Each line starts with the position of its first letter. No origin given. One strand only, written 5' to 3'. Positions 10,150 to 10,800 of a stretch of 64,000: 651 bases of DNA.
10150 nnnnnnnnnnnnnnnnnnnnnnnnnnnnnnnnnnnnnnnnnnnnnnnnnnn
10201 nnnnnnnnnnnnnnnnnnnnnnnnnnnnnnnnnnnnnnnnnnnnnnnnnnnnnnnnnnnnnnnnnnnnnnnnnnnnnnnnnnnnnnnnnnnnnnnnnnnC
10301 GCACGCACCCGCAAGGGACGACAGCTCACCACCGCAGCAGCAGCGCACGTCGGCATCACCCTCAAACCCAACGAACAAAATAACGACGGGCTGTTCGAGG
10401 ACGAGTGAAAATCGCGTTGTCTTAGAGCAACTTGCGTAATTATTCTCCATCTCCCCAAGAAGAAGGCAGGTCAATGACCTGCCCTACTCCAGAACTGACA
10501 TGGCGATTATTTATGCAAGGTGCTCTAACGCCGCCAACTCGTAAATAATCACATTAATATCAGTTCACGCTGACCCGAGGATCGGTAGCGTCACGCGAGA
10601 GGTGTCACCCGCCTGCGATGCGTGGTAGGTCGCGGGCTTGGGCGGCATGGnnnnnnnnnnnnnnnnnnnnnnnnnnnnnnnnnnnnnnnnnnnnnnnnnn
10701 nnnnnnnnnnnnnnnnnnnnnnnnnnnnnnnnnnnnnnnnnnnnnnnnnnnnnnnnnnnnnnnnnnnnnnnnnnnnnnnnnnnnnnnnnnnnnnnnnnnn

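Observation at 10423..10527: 105-bp MITE-like element with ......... termini: two near-identical inverted copies 27 kb apart plus a decayed third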

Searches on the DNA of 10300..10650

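Call 38: search_rna_families(source=window, start=10300, end=10650, threshold=evalue, max_evalue=1)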
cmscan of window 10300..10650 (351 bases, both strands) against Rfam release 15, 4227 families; matches with E-value up to 1: 1.
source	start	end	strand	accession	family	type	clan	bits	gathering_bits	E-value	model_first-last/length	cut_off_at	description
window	10461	10550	-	RF02875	AS-pc01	Gene; antisense;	-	19.6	79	0.35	1-99/99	no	Antisense to pHK01_035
